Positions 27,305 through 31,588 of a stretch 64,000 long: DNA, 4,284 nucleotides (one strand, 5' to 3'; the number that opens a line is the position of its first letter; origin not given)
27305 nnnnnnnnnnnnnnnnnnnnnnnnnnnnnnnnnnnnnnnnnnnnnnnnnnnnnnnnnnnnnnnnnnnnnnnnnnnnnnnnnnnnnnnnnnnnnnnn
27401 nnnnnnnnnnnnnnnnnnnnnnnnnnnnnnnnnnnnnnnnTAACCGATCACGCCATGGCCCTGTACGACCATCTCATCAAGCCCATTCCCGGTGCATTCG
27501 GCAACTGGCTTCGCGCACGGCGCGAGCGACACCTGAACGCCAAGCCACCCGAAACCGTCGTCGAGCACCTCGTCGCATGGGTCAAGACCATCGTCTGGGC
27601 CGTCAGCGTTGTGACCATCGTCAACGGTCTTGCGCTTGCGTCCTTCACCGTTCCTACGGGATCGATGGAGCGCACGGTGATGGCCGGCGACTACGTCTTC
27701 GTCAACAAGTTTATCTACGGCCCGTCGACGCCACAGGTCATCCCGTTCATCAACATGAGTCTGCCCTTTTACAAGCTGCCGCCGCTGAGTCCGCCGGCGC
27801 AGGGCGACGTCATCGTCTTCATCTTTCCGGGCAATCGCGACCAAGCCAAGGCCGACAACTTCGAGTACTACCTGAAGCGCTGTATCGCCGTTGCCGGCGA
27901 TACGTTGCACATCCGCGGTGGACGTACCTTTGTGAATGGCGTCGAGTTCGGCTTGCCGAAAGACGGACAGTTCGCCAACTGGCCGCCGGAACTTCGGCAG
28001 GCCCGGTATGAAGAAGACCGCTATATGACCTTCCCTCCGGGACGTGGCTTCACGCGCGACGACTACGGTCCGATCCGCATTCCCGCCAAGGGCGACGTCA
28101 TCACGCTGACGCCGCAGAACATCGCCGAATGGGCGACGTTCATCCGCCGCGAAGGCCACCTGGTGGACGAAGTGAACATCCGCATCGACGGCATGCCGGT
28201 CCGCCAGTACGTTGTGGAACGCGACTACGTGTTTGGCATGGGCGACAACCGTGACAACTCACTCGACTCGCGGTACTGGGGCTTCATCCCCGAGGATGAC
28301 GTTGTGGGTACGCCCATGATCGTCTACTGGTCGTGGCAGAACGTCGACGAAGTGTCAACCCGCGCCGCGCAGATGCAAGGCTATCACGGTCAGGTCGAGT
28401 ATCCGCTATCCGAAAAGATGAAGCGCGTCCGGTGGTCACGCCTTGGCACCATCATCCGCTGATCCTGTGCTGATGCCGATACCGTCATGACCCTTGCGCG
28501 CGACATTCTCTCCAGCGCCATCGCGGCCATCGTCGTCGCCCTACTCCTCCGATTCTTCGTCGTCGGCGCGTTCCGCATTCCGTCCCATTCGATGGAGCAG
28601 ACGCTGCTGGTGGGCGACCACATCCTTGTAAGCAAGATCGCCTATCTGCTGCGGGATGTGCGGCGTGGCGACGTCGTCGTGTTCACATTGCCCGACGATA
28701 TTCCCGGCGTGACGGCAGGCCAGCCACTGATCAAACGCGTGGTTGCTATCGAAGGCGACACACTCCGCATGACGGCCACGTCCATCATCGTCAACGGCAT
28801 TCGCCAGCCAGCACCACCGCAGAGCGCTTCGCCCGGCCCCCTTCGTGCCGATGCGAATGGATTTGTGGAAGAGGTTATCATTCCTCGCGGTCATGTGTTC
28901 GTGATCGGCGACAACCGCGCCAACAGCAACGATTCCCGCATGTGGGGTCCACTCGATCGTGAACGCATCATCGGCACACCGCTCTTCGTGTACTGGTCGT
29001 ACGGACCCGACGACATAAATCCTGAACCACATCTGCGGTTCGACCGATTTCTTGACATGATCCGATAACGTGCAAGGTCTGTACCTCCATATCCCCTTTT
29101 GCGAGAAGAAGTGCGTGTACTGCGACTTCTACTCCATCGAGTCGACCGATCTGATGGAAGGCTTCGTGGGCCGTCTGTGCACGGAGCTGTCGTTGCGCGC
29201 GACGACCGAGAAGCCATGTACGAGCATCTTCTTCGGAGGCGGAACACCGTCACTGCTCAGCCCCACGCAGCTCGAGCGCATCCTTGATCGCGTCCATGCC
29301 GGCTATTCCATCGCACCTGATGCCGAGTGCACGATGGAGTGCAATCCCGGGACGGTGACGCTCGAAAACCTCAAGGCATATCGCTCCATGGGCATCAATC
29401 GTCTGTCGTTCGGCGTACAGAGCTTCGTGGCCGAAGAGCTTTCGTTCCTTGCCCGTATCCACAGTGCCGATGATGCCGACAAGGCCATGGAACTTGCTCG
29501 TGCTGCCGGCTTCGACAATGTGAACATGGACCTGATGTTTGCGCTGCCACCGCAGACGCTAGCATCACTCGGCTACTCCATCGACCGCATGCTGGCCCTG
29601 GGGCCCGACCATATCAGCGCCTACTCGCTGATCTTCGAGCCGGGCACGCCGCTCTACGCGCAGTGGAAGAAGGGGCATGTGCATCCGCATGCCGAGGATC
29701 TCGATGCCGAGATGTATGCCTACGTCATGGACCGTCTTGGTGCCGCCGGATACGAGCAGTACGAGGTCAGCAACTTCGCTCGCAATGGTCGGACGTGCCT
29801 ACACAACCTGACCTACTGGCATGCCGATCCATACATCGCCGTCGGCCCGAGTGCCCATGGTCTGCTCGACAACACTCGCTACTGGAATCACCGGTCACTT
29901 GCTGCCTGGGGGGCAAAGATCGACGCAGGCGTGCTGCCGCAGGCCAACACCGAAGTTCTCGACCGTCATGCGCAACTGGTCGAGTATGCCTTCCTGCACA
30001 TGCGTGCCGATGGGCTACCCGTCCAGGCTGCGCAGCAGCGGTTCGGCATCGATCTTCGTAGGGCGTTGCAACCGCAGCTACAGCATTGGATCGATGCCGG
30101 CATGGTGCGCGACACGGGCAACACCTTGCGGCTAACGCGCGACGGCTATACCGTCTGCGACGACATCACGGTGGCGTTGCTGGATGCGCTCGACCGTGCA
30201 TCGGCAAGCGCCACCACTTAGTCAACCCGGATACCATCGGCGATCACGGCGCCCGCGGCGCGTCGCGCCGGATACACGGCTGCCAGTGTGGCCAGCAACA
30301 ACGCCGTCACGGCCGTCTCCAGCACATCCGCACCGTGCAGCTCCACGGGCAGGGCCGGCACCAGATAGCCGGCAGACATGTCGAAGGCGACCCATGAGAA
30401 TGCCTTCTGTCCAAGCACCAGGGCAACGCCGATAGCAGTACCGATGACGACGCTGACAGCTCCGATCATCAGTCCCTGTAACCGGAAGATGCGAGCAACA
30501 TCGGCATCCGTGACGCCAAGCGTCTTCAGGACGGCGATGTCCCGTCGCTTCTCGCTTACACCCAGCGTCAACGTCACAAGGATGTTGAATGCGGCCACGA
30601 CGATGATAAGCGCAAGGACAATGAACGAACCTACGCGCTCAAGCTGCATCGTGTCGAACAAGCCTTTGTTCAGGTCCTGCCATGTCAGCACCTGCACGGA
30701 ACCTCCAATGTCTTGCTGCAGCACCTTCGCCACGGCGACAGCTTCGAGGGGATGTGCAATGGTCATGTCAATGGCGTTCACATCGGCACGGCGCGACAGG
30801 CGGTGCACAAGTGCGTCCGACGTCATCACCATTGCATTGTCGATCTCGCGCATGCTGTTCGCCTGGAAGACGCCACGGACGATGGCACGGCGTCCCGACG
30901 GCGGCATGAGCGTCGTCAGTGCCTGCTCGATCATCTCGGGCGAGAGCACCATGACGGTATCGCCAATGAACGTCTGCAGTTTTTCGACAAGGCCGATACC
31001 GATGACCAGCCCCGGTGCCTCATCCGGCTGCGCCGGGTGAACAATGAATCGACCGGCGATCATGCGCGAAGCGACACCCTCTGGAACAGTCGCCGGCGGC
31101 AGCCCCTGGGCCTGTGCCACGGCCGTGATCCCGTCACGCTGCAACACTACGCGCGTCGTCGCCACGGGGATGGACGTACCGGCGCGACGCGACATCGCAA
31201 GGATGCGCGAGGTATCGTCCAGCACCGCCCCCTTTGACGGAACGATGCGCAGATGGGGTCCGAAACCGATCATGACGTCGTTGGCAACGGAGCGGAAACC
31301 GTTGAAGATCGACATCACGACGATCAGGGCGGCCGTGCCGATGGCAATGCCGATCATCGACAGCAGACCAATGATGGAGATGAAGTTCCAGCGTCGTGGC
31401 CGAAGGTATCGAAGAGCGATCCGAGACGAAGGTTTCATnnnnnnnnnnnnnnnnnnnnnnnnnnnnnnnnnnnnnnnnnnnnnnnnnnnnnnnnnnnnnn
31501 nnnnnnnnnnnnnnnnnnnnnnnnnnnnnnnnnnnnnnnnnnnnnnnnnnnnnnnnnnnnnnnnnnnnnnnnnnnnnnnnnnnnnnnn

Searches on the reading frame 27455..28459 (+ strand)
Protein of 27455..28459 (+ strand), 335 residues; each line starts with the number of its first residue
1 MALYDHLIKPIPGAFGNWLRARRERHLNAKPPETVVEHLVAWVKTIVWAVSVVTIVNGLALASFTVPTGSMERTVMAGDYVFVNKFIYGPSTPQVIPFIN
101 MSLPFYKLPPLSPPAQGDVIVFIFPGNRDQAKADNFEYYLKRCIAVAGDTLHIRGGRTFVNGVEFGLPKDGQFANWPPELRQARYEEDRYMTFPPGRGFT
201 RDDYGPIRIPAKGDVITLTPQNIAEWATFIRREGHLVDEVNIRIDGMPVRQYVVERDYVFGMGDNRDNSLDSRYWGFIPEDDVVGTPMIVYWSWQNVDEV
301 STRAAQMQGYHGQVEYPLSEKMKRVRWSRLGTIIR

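Call 11: search_protein_families(library=pfam, proteins=[window:27455-28459:+], max_evalue=0.001)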
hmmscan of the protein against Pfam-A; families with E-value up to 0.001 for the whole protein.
window:27455-28459:+ (335 aa): 1 family
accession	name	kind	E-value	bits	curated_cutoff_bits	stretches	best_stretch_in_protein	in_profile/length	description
PF10502.14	Peptidase_S26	-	9.7e-37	126.9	22.9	1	40-292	2-168/168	Signal peptidase, peptidase S26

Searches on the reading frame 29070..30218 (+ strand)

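Call 11: search_protein_families(library=pfam, proteins=[window:29070-30218:+], max_evalue=0.001)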
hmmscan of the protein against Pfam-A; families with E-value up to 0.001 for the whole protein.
window:29070-30218:+ (383 aa): 2 families
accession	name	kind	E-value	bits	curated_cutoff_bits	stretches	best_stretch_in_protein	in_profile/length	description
PF04055.27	Radical_SAM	-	2e-22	80.5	29.5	1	6-167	2-159/166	Radical SAM superfamily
PF06969.22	HemN_C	-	2.1e-09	37.7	24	1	297-360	1-65/67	HemN C-terminal domain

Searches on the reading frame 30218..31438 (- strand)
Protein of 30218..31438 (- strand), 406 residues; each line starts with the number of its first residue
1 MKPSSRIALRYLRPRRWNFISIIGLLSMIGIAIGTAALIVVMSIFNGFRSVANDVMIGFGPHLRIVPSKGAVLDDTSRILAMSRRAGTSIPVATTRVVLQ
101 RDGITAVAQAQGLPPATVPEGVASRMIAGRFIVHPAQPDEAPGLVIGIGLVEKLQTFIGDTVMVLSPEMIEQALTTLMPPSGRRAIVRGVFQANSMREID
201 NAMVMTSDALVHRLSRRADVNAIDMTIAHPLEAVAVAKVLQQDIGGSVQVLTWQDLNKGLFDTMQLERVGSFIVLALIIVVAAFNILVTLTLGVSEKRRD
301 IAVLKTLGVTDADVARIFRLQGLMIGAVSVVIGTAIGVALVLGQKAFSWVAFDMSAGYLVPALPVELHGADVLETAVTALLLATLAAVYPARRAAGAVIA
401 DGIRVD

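Call 11: search_protein_families(library=pfam, proteins=[window:30218-31438:-], max_evalue=0.001)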
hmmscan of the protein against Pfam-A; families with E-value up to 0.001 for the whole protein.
window:30218-31438:- (406 aa): 2 families
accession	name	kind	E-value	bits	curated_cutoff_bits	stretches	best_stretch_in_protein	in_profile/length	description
PF02687.27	FtsX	-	4.8e-17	62.6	25.5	1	273-395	2-116/120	FtsX-like permease C-terminal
PF12704.14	MacB_PCD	-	2.1e-10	41.7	27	1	25-230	2-194/207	MacB-like periplasmic core domain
